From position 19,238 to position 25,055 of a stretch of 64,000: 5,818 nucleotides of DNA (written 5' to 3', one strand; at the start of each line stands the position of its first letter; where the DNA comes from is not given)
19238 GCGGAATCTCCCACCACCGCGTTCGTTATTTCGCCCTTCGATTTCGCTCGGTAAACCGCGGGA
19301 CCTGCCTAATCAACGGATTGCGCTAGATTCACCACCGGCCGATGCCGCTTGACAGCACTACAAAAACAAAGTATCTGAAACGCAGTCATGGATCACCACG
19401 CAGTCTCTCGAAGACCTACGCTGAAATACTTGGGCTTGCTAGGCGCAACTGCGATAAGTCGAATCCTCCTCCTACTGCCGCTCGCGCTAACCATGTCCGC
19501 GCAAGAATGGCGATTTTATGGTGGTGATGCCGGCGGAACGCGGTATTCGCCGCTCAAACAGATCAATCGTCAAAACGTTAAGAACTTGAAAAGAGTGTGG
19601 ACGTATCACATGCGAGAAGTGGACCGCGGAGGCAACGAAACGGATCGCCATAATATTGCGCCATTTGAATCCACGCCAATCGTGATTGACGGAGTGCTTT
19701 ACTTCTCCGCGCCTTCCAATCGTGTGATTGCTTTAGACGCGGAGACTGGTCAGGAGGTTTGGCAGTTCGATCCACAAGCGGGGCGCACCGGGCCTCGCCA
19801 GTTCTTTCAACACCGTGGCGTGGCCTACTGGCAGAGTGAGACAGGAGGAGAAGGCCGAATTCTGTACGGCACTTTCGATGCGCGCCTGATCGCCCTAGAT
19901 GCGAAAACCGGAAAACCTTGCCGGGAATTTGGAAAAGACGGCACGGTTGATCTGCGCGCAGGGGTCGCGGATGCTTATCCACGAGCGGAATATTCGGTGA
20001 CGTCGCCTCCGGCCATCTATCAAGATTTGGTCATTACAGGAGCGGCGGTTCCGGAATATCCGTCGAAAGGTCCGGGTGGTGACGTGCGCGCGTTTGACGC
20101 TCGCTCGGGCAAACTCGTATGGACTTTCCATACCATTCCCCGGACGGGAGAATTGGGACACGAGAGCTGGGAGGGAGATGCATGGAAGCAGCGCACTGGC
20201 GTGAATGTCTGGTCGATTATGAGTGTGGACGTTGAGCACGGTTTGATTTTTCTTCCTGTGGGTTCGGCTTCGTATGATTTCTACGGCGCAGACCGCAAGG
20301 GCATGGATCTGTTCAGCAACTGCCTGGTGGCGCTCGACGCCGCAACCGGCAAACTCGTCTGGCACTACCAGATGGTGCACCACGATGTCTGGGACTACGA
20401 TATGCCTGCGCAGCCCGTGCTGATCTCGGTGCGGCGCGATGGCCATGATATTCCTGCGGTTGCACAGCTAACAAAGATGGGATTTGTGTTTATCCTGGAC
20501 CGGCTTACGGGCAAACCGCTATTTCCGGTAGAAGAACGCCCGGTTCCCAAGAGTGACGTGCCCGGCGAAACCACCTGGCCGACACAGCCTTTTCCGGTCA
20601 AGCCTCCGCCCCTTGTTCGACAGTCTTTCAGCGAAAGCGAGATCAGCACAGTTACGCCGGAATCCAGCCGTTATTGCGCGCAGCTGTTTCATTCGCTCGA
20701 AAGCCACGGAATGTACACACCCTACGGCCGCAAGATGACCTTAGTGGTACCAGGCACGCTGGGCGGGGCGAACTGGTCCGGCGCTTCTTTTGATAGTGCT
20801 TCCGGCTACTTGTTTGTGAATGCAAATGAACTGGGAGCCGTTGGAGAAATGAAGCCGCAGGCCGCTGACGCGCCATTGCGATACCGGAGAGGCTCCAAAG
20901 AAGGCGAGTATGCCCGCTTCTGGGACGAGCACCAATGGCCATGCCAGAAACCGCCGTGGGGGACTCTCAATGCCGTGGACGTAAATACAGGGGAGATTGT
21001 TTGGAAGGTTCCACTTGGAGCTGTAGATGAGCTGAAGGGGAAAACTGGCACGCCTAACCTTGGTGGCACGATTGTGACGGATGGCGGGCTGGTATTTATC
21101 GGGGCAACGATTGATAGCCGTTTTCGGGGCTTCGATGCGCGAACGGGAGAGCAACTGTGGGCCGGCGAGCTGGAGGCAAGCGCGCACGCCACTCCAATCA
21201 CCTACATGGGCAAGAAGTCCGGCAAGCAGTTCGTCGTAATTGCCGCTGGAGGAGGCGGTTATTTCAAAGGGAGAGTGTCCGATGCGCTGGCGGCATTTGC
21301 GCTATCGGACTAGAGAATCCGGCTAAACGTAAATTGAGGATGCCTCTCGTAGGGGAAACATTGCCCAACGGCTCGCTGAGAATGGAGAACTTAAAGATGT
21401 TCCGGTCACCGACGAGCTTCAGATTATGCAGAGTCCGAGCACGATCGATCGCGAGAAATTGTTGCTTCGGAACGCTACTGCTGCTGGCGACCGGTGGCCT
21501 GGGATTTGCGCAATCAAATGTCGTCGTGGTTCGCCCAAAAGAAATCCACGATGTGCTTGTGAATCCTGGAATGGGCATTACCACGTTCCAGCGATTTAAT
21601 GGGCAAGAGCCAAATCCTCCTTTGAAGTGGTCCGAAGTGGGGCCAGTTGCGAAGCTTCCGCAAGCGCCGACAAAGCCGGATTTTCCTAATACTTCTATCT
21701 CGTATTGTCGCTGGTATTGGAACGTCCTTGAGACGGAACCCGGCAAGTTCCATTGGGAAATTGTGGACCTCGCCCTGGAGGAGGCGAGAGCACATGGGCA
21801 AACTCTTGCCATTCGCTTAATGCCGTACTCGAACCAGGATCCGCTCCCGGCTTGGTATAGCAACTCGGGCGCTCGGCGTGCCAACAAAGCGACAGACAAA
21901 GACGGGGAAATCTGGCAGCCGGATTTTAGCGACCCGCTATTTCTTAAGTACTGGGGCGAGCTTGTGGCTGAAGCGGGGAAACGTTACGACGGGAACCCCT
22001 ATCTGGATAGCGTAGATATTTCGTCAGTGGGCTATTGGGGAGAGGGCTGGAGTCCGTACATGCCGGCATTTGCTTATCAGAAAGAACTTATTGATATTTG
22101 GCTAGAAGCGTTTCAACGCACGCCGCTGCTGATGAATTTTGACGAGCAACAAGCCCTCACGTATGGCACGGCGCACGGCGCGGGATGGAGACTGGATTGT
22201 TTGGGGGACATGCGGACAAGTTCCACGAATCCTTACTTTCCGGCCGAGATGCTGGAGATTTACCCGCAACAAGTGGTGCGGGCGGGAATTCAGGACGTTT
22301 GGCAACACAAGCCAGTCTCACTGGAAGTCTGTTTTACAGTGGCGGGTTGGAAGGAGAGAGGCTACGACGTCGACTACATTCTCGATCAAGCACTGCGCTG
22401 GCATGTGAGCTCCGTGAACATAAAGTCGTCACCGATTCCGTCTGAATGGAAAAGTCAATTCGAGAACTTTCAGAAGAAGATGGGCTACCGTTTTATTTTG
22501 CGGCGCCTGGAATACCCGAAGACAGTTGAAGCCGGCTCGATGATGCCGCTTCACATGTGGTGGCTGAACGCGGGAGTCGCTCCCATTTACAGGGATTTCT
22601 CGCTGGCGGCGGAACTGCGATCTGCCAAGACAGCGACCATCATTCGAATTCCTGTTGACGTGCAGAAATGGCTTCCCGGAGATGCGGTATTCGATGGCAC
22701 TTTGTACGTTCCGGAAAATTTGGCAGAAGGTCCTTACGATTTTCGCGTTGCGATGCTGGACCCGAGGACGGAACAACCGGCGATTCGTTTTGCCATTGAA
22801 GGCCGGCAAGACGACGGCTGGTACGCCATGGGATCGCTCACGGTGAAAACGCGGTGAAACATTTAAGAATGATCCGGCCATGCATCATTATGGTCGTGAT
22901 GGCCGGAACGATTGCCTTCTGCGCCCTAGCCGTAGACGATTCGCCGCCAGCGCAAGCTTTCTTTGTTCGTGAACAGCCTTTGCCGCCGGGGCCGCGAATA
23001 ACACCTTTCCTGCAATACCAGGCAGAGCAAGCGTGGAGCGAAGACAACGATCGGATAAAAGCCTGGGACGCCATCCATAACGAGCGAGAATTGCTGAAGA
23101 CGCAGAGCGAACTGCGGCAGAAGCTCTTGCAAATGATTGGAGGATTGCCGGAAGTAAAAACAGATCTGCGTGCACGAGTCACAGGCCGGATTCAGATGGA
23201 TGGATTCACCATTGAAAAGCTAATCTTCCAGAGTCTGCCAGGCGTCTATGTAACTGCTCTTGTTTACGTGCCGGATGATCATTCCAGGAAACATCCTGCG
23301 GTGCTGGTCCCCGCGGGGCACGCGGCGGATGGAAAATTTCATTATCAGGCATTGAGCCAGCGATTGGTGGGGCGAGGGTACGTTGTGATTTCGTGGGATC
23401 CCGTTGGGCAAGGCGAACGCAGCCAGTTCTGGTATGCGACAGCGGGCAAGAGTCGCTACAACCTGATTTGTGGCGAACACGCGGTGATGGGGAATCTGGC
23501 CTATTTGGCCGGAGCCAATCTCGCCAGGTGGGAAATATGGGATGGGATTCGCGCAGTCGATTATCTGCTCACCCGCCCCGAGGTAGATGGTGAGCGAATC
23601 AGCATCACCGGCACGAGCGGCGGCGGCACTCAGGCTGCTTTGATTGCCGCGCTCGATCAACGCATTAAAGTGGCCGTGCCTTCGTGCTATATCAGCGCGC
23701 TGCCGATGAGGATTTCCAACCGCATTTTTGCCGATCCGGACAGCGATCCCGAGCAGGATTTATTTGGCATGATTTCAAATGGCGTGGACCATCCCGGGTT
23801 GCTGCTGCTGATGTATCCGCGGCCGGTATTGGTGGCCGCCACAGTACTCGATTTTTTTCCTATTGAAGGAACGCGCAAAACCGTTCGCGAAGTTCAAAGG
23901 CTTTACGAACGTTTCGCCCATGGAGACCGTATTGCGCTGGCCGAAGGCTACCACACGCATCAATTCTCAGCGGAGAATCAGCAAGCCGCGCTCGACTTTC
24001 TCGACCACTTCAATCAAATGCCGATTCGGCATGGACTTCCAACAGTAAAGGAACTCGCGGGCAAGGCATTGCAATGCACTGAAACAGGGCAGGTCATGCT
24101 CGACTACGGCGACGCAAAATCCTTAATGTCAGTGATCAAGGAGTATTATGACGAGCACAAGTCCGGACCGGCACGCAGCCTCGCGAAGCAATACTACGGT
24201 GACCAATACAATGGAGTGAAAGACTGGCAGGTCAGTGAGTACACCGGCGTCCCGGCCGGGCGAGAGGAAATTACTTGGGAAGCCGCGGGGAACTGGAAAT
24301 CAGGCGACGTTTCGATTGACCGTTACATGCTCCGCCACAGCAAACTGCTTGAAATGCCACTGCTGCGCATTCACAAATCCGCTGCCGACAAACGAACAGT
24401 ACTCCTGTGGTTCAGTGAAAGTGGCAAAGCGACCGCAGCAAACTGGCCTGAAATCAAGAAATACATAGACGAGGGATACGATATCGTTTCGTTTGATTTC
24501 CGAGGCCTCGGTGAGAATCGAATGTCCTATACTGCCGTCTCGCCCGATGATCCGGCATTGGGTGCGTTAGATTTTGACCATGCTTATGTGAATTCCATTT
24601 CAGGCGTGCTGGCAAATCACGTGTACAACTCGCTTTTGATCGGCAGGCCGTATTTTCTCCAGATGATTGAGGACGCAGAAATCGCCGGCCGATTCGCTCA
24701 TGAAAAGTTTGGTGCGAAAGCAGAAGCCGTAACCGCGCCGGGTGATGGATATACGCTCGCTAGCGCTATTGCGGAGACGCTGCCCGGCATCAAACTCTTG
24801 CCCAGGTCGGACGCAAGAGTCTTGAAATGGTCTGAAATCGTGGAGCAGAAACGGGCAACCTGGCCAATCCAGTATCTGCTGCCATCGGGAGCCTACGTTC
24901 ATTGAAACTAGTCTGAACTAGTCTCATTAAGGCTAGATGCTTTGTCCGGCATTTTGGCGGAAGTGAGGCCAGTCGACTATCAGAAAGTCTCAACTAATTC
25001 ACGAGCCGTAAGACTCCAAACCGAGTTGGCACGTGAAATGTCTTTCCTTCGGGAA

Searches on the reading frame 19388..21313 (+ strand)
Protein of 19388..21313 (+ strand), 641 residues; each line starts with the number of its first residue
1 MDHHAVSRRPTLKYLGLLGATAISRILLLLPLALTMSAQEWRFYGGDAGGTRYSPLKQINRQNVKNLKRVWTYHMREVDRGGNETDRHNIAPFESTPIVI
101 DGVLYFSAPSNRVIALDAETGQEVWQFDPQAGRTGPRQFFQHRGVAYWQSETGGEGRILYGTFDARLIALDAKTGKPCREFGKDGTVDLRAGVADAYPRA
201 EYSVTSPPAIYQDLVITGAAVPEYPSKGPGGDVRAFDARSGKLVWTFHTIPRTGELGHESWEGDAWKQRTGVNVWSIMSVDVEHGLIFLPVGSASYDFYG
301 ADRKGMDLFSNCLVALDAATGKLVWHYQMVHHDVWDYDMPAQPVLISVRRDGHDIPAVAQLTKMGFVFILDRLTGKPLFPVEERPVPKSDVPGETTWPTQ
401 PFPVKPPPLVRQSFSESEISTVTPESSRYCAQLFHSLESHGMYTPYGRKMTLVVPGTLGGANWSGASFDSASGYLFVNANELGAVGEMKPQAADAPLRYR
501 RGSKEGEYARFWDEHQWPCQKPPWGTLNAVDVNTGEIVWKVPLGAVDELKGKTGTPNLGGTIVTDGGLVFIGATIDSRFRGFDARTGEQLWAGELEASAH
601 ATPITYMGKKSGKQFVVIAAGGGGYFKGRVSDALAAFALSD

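Call 4: search_protein_families(library=pfam, proteins=[window:19388-21313:+], max_evalue=0.001)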
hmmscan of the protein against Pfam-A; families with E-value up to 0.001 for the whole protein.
window:19388-21313:+ (641 aa): 3 families
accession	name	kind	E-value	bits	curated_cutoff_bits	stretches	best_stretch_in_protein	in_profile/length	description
PF01011.28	PQQ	-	1.5e-223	744.2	26.7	1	41-616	1-595/595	Glucose/ethanol/alcohol dehydrogenase, beta-propeller domain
PF13360.13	PQQ_2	-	1.1e-22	81.3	27.6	2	525-608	3-74/233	Outer membrane protein assembly factor BamB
PF13570.13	Beta-prop_ACSF4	-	3.6e-07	30.3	133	0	525-607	71-143/329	Beta-alanine-activating enzyme, beta-propeller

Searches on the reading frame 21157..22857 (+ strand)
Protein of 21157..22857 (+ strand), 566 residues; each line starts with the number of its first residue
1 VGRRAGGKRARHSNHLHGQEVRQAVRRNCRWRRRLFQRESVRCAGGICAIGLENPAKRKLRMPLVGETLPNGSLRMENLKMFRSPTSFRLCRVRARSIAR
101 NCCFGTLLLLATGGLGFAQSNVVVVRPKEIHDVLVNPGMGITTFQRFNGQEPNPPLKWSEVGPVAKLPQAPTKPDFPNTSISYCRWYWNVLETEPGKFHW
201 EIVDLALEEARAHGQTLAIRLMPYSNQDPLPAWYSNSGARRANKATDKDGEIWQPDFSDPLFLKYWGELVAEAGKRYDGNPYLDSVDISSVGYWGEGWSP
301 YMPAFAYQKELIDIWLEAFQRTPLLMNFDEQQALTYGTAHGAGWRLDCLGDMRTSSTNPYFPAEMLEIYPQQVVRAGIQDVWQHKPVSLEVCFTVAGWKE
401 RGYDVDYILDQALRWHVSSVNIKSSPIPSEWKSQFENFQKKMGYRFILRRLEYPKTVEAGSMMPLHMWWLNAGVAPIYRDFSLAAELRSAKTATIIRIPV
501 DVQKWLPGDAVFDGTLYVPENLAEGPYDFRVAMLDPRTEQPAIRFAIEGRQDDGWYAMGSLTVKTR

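Call 4: search_protein_families(library=pfam, proteins=[window:21157-22857:+], max_evalue=0.001)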
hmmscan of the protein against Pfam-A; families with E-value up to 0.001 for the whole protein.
window:21157-22857:+ (566 aa): 1 family
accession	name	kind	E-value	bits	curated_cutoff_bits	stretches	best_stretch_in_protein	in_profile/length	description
PF16116.10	DUF4832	-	2.3e-18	67.2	29.2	1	407-546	60-215/216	Domain of unknown function (DUF4832)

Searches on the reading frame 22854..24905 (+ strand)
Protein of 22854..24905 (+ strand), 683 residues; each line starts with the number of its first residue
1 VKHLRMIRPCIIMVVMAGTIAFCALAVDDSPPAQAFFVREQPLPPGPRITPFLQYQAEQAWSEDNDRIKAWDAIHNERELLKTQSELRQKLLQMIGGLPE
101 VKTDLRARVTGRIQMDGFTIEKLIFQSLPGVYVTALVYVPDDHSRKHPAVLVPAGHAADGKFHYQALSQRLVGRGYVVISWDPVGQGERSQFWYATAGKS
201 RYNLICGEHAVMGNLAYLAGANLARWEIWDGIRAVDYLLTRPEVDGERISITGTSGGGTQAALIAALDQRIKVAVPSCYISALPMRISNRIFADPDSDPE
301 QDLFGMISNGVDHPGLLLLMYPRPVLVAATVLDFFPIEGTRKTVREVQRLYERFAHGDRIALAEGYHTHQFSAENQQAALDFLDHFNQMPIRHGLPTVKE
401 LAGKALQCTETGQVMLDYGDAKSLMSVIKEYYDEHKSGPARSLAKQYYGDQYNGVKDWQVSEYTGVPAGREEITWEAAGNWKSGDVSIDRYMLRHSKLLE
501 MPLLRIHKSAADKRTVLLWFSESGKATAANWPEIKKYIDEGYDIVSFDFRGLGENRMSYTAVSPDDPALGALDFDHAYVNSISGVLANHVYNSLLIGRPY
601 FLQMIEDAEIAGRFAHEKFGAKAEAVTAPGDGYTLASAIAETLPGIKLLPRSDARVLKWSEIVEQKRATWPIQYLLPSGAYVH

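Call 11: search_protein_families(library=pfam, proteins=[window:22854-24905:+], max_evalue=0.00001)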
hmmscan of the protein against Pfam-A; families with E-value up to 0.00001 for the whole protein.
window:22854-24905:+ (683 aa): 4 families
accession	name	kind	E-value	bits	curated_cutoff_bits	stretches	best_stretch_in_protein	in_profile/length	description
PF05448.18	AXE1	-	2e-12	46.9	21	1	119-277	55-206/321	Acetyl xylan esterase (AXE1)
PF00326.27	Peptidase_S9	-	3.6e-07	30.3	22.6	0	223-277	40-95/213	Prolyl oligopeptidase family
PF02129.25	Peptidase_S15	-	4.2e-07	30.4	23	0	130-300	2-151/262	X-Pro dipeptidyl-peptidase (S15 family)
PF12715.13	Abhydrolase_7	-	8e-07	29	21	0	75-379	43-351/388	Abhydrolase family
